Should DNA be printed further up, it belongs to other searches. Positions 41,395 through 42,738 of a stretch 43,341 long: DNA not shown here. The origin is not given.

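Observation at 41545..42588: Ketosynthase-fold pseudoenzyme wedged between the DUF2169 adaptor and the PAAR-like effector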

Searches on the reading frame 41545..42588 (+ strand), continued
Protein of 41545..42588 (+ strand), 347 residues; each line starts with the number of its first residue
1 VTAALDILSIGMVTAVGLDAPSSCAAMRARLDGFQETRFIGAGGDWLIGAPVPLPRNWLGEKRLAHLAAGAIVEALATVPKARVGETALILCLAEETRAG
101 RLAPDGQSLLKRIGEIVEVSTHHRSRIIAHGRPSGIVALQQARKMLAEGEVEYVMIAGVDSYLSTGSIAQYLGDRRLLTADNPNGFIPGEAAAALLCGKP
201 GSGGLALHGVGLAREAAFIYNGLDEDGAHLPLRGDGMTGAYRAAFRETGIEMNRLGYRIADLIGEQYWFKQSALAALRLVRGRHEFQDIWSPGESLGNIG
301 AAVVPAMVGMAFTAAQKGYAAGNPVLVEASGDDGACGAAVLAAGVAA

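Call 27: search_solved_structures(query=A1, max_evalue=0.01, show_alignments=4)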
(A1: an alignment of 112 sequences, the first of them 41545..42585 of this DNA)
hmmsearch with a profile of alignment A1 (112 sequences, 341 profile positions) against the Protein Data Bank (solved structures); distinct sequences matched with E-value up to 0.01: 68 (the best 60 are shown).
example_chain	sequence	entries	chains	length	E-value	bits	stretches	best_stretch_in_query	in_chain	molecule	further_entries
1j3n_A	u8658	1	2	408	5.7e-12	48.4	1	121-311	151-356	3-oxoacyl-(acyl-carrier protein) synthase II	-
9s5h_B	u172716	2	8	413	8.4e-12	47.9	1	124-307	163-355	3-oxoacyl-(Acyl-carrier-protein) synthase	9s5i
1tqy_B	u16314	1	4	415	3.1e-11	46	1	124-314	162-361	Actinorhodin polyketide putative beta-ketoacyl synthase 2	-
8z5e_A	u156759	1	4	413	3e-10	42.8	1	133-316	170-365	3-oxoacyl-[acyl-carrier-protein] synthase 2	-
8z5d_A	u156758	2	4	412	3.3e-10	42.6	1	133-316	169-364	3-oxoacyl-[acyl-carrier-protein] synthase 2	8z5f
3o04_A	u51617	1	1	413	7.5e-10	41.5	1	179-303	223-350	beta-keto-acyl carrier protein synthase II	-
5sxo_A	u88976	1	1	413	8.2e-10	41.3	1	179-301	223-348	3-oxoacyl-[acyl-carrier-protein] synthase 2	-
8z5c_A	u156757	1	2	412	1.4e-09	40.6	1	133-316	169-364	3-oxoacyl-[acyl-carrier-protein] synthase 2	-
4jga_A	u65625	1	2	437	1.6e-08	37.1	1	134-316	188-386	3-oxoacyl-[acyl-carrier-protein] synthase 2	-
2gfv_A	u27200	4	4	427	1.8e-08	36.9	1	118-253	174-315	3-oxoacyl-[acyl-carrier-protein] synthase 2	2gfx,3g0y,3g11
9lpl_A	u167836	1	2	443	1.9e-08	36.8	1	118-253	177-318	3-oxoacyl-[acyl-carrier-protein] synthase 2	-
4ewg_A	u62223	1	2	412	2e-08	36.7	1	180-314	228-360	Beta-ketoacyl synthase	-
7f28_B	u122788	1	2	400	2.1e-08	36.7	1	127-252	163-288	Putative 3-oxoacyl-[ACP] synthase FabV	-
3e60_A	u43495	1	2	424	2.1e-08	36.7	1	133-318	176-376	3-oxoacyl-[acyl-carrier-protein ] synthase II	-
9n50_A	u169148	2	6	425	2.6e-08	36.4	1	124-294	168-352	3-oxoacyl-[acyl-carrier-protein] synthase, mitochondrial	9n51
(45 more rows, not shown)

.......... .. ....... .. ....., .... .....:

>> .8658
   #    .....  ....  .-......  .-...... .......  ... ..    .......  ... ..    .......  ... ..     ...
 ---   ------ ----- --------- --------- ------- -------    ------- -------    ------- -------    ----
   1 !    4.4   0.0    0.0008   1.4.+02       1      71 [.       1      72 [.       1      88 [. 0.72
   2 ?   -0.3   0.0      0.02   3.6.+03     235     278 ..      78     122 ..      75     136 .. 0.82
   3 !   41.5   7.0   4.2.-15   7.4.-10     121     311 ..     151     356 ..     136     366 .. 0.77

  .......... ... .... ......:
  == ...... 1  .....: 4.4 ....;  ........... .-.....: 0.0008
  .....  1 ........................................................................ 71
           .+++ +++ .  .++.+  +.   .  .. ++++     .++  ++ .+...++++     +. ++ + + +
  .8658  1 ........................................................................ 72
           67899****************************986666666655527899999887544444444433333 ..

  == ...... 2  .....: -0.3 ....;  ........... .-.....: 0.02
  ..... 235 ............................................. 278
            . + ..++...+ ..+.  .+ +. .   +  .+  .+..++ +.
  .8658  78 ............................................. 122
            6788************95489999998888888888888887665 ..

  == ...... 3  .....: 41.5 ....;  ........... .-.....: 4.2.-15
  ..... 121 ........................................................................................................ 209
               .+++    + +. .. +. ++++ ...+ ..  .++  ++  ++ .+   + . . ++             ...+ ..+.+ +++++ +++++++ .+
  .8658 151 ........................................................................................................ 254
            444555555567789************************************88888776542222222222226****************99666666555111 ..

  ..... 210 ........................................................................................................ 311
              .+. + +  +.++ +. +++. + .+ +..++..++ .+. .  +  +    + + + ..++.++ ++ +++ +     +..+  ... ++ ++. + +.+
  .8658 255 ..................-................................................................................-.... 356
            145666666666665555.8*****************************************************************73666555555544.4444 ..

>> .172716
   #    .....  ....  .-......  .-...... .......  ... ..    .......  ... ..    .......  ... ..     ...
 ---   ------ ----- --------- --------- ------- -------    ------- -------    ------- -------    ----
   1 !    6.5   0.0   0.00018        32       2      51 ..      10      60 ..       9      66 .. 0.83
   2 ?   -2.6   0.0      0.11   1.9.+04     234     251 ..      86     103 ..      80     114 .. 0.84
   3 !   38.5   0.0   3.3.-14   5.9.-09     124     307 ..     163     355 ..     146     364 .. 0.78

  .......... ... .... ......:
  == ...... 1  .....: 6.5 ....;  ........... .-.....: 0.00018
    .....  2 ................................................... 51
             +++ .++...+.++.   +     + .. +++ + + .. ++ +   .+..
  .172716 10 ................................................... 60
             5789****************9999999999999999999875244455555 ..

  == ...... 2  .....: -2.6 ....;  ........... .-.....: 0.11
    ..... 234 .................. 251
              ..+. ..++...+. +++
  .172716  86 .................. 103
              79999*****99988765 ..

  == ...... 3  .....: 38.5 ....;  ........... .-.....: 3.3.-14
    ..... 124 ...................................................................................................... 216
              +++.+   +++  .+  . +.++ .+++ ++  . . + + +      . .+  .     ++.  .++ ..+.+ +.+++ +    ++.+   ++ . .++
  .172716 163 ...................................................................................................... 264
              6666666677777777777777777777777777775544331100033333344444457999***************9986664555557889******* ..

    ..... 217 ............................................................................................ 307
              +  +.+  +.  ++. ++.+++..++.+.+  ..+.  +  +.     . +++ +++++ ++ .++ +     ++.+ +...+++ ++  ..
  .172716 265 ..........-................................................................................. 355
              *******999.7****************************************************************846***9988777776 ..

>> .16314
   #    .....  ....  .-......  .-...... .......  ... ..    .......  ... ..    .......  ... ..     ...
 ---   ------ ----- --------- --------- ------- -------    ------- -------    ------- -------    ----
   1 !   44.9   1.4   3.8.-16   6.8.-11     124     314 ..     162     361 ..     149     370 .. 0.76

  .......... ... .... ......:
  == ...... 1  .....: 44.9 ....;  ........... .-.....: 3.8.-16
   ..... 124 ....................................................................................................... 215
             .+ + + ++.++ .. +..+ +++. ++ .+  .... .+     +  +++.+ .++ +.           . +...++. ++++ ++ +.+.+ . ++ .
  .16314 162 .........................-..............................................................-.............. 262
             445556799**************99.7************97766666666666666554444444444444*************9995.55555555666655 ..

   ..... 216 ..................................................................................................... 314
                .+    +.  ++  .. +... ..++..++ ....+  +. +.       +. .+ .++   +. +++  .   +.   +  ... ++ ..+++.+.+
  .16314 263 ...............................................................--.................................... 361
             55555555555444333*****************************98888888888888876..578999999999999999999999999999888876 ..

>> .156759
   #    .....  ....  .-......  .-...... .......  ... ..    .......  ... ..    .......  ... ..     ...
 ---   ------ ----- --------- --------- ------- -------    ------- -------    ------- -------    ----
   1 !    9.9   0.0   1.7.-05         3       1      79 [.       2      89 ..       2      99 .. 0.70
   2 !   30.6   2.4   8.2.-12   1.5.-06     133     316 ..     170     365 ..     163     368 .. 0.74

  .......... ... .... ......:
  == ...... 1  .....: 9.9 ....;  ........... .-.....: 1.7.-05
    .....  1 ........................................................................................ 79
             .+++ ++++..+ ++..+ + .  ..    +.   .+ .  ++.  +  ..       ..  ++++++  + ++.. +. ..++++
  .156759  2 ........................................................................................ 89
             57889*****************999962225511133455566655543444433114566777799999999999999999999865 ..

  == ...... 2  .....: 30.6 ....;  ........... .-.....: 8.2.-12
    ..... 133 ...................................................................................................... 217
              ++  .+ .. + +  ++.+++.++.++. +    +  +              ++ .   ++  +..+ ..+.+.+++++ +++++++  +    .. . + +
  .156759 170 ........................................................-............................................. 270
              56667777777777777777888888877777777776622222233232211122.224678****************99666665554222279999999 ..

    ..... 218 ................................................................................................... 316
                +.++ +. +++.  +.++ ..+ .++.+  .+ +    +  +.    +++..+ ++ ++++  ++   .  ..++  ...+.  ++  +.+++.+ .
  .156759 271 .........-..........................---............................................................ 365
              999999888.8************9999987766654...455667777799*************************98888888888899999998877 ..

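Call 32: predict_structure(alignment_id=A1)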
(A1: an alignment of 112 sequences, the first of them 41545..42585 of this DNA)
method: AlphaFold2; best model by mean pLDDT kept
length: 347 residues; sequences in the alignment: 112
mean_pLDDT: 95.8   pTM: 0.94
mean pLDDT of the five models: 95.8, 95.8, 95.7, 95.6, 95.2
residues with pLDDT >= 90: 313; 70-90: 31; 50-70: 2; < 50: 1
segments of 3 or more residues with pLDDT < 50: none
pLDDT, mean of each block of 10 residues (from residue 1): 92 98 98 98 96 97 98 95 92 97 98 95 97 98 97 98 98 97 98 97 94 95 82 97 97 97 96 97 88 98 99 97 98 97 80
secondary structure, 60 per line:
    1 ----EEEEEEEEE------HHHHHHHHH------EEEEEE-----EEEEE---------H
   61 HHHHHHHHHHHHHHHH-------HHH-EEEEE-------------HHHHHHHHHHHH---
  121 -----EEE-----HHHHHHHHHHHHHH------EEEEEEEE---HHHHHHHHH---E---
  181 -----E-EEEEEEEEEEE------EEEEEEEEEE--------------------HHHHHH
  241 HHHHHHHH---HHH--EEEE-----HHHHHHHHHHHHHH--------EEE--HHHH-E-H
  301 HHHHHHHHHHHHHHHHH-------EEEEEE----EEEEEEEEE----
elements in order: E5-13 H20-28 E35-40 E46-50 H60-76 E88-92 H106-117 E126-128 H134-147 E154-161 H165-173 E188-198 E205-214 H235-248 E257-260 H266-279 E288-290 H293-296 H300-317 E325-330 E335-343

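Call 34: fold_search(model_id=the predicted structure, library=pdb)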
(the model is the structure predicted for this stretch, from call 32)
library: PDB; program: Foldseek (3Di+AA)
matches with E <= 10: 1281; with E <= 0.001: 1070
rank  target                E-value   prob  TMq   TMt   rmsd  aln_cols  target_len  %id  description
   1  1tqy_A                9.4e-20  1.00  0.81  0.68   4.4       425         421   13  The Actinorhodin Ketosynthase/Chain Length Factor (released 2004-07-27)
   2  9lpl_B                1.6e-19  1.00  0.77  0.66   6.0       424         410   16  E. coli FabF mutant -C163Q (released 2026-01-28)
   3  2rjt_A                3.3e-19  1.00  0.79  0.68   6.0       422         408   13  Crystal Structure Analysis of a Surface Entropy Reduction Mutant of S. pneumoniae FabF (released 2008-01-22)
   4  8r1v_A                4.0e-19  1.00  0.80  0.68   5.9       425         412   14  Pseudomonas aeruginosa FabF C164A in complex with N-(1,5-dimethyl-3-oxo-2-phenyl-2,3-dihydro-1H-pyrazol-4-yl)-2-(4-met (released 2024-03-06)
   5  8qer_B                8.0e-19  1.00  0.80  0.68   5.5       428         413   15  Pseudomonas aeruginosa FabF C164A in complex with 4-(1H-pyrazole-3-carbonylamino)pentanoic acid (released 2024-01-10)
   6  6olt_A                8.6e-19  1.00  0.78  0.67   5.7       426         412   16  Crosslinked Crystal Structure of Type II Fatty Acid Synthase Ketosynthase, FabF, and C12-crypto Acyl Carrier Protein,  (released 2020-04-22)
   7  8qer_A                8.6e-19  1.00  0.77  0.66   6.1       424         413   14  Pseudomonas aeruginosa FabF C164A in complex with 4-(1H-pyrazole-3-carbonylamino)pentanoic acid (released 2024-01-10)
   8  3hnz                  9.1e-19  1.00  0.79  0.67   5.0       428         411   15  Structure of E. coli FabF(C163A) in Complex with Platensimycin (released 2010-02-09)
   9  4r8e_A                9.7e-19  1.00  0.78  0.67   5.8       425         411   14  Crystal structure of beta-ketoacyl-ACP synthase II (FabF) from Yersinia pestis (released 2014-12-17)
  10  8z5c_B                1.3e-18  1.00  0.79  0.68   5.1       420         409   14  Cystal structure of beta-ketoacyl-ACP synthase FabF from Helicobacter pylori (released 2024-10-09)
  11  1oxh_A                1.9e-18  1.00  0.80  0.68   5.9       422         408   13  The crystal structure of beta-ketoacyl-[acyl carrier protein] synthase II from Streptococcus Pneumoniae, Triclinic for (released 2003-04-22)
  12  6kxd_A                2.4e-18  1.00  0.80  0.70   5.2       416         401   16  The ishigamide ketosynthase/chain length factor (released 2020-05-06)
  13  4f32_B                2.5e-18  1.00  0.75  0.62   7.2       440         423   18  Crystal structure of 3-oxoacyl-[acyl-carrier-protein] synthase II from Burkholderia vietnamiensis in complex with plat (released 2012-05-23)
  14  8cne_A                2.8e-18  1.00  0.76  0.65   5.7       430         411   15  Pa.FabF-C164A in complex with N-(propan-2-yl)-1H-pyrazole-3-carboxamide (released 2024-01-10)
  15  2gfv                  3.2e-18  1.00  0.79  0.68   5.3       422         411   16  Structure of E. coli FabF (KASII) C163Q mutant (released 2006-05-23)
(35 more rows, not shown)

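Call 54: search_protein_families(library=pfam, proteins=[L002:5187-6188:+, L002:6198-7061:+, L002:7058-7408:-, L002:7405-7827:-, L001:11026-12021:+, L001:12018-12863:+], max_evalue=0.1)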
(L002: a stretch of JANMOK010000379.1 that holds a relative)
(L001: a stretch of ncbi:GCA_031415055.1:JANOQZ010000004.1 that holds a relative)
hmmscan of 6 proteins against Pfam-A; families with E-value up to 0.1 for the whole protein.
L002:5187-6188:+ (333 aa): 2 families
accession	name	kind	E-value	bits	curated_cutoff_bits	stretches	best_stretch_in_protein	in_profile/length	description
PF13665.11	Tox-PAAR-like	-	6.6e-30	103.9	31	1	20-132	2-107/108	Toxin PAAR-like domain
PF15635.11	Tox-GHH2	-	0.053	14.3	25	1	188-238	2-56/122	GHH signature containing HNH/Endo VII superfamily nuclease toxin 2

L002:6198-7061:+ (287 aa): 0 families

L002:7058-7408:- (116 aa): 2 families
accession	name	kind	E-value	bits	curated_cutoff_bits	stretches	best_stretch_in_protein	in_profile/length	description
PF03445.19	DUF294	-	0.041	14.2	21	1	22-68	63-109/138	Putative nucleotidyltransferase DUF294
PF20151.4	DUF6533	-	0.09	13.3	24.1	0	21-37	5-21/46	Family of unknown function (DUF6533)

L002:7405-7827:- (140 aa): 1 family
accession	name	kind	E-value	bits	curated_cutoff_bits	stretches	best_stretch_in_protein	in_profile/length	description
PF20093.5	DUF6484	-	4.2e-23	82.2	27.6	1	13-72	1-61/61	Domain of unknown function (DUF6484)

L001:11026-12021:+ (331 aa): 2 families
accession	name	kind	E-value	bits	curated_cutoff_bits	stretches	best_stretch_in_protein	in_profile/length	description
PF13665.11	Tox-PAAR-like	-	1.4e-30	106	31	1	20-132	2-107/108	Toxin PAAR-like domain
PF05488.18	PAAR_motif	-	0.095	13.4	27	0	52-125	2-63/70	PAAR motif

L001:12018-12863:+ (281 aa): 2 families
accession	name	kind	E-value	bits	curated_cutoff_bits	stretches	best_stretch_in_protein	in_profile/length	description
PF23185.1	CFAP43_N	-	0.05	13.2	27.1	0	30-62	242-274/300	CFAP43 N-terminal domain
PF03478.24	Beta-prop_KIB1-4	-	0.066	13.2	27.4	0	168-249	65-159/242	KIB1-4 beta-propeller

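Call 58: search_protein_families(library=pfam, proteins=[P0144, P0198, P0243, P0233, P0192], max_evalue=0.01)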
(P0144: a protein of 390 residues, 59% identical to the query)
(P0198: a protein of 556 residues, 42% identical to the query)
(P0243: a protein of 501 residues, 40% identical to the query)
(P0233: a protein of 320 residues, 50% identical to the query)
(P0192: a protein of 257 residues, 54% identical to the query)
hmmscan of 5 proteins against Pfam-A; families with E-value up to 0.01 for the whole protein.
P0144 (390 aa): 1 family
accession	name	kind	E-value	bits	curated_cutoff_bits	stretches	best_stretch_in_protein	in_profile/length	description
PF09937.14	DUF2169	-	1.6e-14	54.4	25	1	2-57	184-240/294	Uncharacterized protein conserved in bacteria (DUF2169)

P0198 (556 aa): 1 family
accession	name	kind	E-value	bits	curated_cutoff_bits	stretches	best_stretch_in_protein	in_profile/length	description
PF00109.32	ketoacyl-synt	-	0.0002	21.5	20.8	1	221-284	177-248/252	Beta-ketoacyl synthase, N-terminal domain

P0243 (501 aa): 0 families

P0233 (320 aa): 1 family
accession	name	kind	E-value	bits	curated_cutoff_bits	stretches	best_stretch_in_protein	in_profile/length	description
PF00109.32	ketoacyl-synt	-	0.0014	18.7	20.8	1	134-197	176-247/252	Beta-ketoacyl synthase, N-terminal domain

P0192 (257 aa): 0 families
